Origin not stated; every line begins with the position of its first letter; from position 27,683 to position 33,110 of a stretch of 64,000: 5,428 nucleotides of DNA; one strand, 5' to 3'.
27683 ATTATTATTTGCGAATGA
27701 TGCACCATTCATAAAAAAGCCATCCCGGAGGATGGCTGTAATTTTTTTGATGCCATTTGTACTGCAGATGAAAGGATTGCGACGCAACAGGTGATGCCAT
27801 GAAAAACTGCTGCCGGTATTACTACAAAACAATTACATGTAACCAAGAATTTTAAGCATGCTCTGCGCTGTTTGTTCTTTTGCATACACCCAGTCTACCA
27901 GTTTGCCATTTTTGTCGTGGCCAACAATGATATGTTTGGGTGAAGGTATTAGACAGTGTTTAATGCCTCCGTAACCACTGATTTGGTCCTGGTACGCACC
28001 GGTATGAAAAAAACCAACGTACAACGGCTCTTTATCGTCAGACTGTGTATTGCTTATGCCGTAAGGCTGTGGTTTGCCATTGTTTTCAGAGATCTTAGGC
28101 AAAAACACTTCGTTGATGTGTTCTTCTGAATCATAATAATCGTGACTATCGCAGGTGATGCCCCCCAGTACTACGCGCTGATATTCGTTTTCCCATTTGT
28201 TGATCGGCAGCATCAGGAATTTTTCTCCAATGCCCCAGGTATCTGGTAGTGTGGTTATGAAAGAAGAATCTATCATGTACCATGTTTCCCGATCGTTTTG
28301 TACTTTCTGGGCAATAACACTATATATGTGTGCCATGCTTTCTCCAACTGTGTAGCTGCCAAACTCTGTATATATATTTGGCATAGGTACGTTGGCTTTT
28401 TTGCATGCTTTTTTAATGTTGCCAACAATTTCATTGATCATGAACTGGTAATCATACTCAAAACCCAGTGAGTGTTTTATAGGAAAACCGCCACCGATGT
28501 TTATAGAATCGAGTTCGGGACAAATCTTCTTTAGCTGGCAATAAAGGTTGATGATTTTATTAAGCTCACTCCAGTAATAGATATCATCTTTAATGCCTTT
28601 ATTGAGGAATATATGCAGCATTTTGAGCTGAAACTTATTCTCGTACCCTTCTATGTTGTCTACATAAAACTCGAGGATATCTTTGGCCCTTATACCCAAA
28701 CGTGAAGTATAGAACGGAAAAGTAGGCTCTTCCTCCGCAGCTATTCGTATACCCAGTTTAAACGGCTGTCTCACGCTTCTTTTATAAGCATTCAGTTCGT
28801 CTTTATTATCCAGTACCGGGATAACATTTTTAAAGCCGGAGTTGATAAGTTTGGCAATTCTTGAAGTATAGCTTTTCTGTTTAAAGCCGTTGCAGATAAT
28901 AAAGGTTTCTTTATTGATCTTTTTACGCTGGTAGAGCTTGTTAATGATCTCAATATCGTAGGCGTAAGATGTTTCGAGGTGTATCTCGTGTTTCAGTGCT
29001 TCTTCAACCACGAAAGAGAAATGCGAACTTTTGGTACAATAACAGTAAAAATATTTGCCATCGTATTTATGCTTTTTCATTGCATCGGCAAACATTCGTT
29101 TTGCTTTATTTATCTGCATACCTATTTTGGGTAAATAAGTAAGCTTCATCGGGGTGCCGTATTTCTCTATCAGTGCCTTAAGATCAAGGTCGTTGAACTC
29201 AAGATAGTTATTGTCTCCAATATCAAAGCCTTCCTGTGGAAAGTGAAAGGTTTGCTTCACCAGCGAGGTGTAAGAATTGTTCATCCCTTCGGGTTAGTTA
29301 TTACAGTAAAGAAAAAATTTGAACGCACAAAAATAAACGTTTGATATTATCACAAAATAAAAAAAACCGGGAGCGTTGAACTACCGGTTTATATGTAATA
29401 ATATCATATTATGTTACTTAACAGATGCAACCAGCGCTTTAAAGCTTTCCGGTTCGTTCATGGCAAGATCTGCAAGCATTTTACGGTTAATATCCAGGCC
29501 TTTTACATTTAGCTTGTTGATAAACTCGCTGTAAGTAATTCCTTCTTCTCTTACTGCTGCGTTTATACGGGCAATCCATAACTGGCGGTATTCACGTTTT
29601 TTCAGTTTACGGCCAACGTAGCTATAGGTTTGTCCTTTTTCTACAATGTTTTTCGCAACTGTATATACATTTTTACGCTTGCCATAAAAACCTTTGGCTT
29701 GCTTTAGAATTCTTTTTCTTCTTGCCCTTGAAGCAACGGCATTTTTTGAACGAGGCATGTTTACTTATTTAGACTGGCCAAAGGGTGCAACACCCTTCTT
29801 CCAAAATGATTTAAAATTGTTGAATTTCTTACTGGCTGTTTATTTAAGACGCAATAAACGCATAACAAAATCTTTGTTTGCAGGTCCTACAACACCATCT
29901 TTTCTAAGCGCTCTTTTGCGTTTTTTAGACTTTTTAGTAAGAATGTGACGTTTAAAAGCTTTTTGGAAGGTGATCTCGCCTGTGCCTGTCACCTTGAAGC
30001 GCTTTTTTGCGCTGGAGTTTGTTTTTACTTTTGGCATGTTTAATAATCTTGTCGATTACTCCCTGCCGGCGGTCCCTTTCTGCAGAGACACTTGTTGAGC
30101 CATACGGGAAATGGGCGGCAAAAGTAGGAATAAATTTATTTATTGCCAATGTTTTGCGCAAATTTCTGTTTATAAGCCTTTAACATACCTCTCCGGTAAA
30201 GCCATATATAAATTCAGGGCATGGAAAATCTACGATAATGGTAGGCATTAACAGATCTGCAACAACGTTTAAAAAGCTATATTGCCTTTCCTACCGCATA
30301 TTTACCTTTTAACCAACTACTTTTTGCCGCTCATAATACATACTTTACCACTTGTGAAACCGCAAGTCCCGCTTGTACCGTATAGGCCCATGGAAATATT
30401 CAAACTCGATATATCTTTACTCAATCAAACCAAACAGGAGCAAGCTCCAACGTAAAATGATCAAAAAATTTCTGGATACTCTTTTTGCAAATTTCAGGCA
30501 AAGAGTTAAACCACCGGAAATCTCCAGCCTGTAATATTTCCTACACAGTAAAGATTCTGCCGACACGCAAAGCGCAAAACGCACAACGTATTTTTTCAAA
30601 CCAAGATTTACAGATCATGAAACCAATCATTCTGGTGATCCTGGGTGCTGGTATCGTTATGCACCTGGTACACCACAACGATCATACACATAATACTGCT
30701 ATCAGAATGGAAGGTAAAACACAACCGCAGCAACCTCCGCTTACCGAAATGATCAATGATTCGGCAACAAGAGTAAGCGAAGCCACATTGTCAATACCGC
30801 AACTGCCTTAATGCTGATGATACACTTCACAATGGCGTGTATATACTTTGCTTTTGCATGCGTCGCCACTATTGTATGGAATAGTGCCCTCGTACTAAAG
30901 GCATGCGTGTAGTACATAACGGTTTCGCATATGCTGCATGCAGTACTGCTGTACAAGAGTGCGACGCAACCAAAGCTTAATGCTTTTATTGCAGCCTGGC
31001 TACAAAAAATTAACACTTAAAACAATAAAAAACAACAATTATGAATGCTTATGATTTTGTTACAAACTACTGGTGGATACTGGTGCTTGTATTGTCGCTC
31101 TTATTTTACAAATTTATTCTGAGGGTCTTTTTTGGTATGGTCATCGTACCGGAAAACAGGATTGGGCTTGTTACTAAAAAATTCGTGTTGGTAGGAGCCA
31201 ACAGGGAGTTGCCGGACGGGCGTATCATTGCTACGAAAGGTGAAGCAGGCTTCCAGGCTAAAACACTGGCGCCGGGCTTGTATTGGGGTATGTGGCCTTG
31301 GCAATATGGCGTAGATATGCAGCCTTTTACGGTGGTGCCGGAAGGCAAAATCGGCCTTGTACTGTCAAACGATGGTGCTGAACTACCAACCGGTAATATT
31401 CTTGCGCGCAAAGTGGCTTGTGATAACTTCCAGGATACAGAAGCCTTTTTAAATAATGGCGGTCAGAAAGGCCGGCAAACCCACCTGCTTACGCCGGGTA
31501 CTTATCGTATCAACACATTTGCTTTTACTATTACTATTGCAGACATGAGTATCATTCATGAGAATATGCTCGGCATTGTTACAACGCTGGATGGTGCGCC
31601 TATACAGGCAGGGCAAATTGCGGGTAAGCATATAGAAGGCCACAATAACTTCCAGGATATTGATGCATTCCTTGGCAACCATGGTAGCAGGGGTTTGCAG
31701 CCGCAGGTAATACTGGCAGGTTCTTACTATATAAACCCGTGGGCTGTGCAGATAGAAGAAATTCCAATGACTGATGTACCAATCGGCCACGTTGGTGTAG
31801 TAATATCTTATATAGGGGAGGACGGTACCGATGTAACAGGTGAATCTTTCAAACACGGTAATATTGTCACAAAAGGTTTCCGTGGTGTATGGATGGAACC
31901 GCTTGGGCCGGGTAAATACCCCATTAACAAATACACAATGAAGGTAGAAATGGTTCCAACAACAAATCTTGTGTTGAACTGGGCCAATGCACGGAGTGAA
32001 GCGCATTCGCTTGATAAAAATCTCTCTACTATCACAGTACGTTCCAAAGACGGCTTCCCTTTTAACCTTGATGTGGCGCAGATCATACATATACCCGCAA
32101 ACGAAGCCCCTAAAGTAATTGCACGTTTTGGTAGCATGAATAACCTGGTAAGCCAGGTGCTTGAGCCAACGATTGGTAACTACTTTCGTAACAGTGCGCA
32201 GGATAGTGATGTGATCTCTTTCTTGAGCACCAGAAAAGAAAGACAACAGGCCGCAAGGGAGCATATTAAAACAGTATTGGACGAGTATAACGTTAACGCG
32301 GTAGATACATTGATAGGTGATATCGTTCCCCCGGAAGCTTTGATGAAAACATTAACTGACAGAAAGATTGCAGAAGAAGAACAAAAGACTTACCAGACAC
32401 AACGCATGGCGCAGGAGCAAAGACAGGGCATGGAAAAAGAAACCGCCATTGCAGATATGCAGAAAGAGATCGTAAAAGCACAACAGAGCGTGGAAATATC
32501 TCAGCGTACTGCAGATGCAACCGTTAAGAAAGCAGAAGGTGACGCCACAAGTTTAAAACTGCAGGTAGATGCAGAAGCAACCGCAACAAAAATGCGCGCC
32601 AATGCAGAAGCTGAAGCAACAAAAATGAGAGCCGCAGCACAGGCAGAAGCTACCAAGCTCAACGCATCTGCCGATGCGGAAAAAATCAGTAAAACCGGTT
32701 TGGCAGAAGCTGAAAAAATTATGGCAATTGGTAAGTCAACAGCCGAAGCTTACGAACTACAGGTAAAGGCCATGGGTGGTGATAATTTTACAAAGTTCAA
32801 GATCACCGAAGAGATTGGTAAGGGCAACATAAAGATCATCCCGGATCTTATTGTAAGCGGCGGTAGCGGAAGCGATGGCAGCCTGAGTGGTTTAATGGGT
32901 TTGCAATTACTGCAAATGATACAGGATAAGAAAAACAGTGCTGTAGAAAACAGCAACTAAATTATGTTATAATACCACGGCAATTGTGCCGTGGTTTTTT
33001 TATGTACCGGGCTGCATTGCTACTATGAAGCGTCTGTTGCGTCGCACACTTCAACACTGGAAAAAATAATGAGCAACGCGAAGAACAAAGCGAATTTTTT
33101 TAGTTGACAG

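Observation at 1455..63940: Very dense family of 60-100 bp interspersed intergenic repeats with an asymmetric 19-nt core (at least 27 copies in 64 kb)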

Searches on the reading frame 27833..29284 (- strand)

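Call 76: search_protein_families(library=pfam, proteins=[window:27833-29284:-], max_evalue=0.00001)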
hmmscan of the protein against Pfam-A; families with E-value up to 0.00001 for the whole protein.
window:27833-29284:- (483 aa): 1 family
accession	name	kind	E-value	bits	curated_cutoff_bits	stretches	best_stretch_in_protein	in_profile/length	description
PF02784.22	Orn_Arg_deC_N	-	9.2e-10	38.7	23.4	1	70-313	16-246/247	Pyridoxal-dependent decarboxylase, pyridoxal binding domain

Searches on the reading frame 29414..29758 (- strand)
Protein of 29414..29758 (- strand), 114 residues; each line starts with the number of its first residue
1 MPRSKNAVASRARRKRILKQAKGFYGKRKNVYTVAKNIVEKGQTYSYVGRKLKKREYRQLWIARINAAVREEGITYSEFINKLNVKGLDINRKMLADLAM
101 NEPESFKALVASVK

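Call 76: search_protein_families(library=pfam, proteins=[window:29414-29758:-], max_evalue=0.00001)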
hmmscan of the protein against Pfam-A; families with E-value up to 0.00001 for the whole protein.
window:29414-29758:- (114 aa): 1 family
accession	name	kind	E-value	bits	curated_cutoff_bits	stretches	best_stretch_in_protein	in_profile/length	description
PF00453.23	Ribosomal_L20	-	3.8e-43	146.4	30.8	1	3-109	1-107/107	Ribosomal protein L20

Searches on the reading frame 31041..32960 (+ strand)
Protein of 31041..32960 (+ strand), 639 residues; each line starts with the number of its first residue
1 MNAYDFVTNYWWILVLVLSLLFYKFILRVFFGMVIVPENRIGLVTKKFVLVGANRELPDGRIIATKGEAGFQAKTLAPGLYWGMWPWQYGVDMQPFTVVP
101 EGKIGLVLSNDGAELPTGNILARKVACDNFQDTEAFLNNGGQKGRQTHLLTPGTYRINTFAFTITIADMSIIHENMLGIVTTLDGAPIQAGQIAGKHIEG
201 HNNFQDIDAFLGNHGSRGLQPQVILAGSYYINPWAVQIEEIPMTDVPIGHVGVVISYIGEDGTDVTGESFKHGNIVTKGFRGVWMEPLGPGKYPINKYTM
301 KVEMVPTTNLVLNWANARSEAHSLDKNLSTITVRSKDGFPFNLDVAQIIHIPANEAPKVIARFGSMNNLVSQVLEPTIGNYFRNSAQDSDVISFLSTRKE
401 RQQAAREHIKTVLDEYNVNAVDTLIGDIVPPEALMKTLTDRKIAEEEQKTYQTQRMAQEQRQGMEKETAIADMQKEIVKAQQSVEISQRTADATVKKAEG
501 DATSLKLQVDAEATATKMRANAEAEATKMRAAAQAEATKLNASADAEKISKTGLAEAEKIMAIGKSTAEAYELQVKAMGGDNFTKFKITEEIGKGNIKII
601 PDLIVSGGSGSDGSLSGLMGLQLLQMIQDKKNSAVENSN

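Call 21: search_protein_families(library=pfam, proteins=[window:31041-32960:+])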
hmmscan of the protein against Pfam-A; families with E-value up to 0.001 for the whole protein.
window:31041-32960:+ (639 aa): 1 family
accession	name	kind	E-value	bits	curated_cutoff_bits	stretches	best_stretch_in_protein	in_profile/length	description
PF01145.31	Band_7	-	7e-23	82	23.6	1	246-458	3-175/176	SPFH domain / Band 7 family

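Call 64: find_homologous_proteins(query=window:31041-32960:+, max_evalue=1e-80)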
Query window:31041-32960:+ (639 aa): 8000 proteins with E <= 1e-80 among 8000 candidates; the best 120 are listed.
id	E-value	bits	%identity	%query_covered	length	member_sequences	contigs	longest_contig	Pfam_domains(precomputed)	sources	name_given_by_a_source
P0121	0.0e+0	1348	93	100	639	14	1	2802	PF01145.32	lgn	-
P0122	0.0e+0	1308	91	99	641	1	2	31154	PF01145.32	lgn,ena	-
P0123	0.0e+0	1307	91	96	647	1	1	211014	PF01145.32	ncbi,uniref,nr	ncbi:SPFH domain-containing protein [Foetidibacter luteolus]|uniref:SPFH domain-containing protein n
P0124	0.0e+0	1300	91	99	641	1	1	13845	PF01145.32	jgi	-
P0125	0.0e+0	1298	90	99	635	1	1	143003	PF01145.32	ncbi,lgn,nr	ncbi:MAG TPA: SPFH domain-containing protein [Parafilimonas sp.]|nr:SPFH domain-containing protein [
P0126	0.0e+0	1284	88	100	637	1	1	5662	PF01145.32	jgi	-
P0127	0.0e+0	1281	90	95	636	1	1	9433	PF01145.32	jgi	jgi:uncharacterized membrane protein YqiK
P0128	0.0e+0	1279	89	99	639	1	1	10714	PF01145.32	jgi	jgi:uncharacterized membrane protein YqiK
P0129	0.0e+0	1278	90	95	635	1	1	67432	PF01145.32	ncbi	-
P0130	0.0e+0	1276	88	99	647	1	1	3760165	PF01145.32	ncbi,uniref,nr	ncbi:SPFH domain-containing protein [Ferruginibacter albus]|uniref:SPFH domain-containing protein n=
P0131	0.0e+0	1275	88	100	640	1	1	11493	PF01145.32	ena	-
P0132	0.0e+0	1274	88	100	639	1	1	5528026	PF01145.32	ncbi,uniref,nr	ncbi:flotillin family protein [Panacibacter ginsenosidivorans]|uniref:Flotillin family protein n=1 T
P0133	0.0e+0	1273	89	99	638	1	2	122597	PF01145.32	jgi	jgi:uncharacterized membrane protein YqiK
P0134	0.0e+0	1273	87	100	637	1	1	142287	PF01145.32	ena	-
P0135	0.0e+0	1273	89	99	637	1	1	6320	PF01145.32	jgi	jgi:uncharacterized membrane protein YqiK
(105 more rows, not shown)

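Call 65: find_encoding_contigs(protein=P0122, flank=10000, max_places=1)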
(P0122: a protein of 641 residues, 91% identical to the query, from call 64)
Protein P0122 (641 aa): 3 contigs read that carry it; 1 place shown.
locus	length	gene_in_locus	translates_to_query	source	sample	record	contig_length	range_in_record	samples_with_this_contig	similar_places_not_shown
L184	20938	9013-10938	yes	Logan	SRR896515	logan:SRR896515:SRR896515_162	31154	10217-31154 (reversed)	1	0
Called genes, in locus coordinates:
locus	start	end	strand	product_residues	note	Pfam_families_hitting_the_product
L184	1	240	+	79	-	?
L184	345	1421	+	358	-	PF01266:DAO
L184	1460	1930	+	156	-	-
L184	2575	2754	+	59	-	-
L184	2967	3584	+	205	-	-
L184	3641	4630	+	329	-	-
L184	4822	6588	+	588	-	PF00691:OmpA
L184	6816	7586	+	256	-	PF00528:BPD_transp_1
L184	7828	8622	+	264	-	PF00005:ABC_tran, PF13304:AAA_21 (faint)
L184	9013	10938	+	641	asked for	PF01145:Band_7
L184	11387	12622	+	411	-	PF00324:AA_permease, PF13520:AA_permease_2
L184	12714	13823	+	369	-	PF00704:Glyco_hydro_18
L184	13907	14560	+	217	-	-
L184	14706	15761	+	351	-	PF00970:FAD_binding_6 (weak), PF00175:NAD_binding_1, PF00111:Fer2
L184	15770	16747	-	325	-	PF00155:Aminotran_1_2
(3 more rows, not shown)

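Call 66: find_encoding_contigs(protein=P0132, flank=10000, max_places=1)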
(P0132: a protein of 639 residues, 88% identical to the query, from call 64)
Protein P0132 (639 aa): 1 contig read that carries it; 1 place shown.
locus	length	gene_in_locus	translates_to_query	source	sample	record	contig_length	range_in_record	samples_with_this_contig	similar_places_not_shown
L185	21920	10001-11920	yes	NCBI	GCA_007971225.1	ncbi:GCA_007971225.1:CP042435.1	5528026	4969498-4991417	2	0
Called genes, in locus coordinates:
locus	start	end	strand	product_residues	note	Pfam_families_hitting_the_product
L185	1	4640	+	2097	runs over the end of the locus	PF01835:MG2, PF07715:Plug, PF00207:A2M, PF17973:bMG10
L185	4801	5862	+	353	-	PF01266:DAO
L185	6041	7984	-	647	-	PF07504:FTP, PF01447:Peptidase_M4, PF02868:Peptidase_M4_C, PF18962:Por_Secre_tail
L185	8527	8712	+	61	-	-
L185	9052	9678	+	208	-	PF00005:ABC_tran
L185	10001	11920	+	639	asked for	PF01145:Band_7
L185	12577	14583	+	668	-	-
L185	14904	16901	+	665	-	-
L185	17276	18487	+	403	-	PF08442:ATP-grasp_2, PF24948:Citrate_synth_N, PF00549:Ligase_CoA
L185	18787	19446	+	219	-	-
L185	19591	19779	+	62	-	-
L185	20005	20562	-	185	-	-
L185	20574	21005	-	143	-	-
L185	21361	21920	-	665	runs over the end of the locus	-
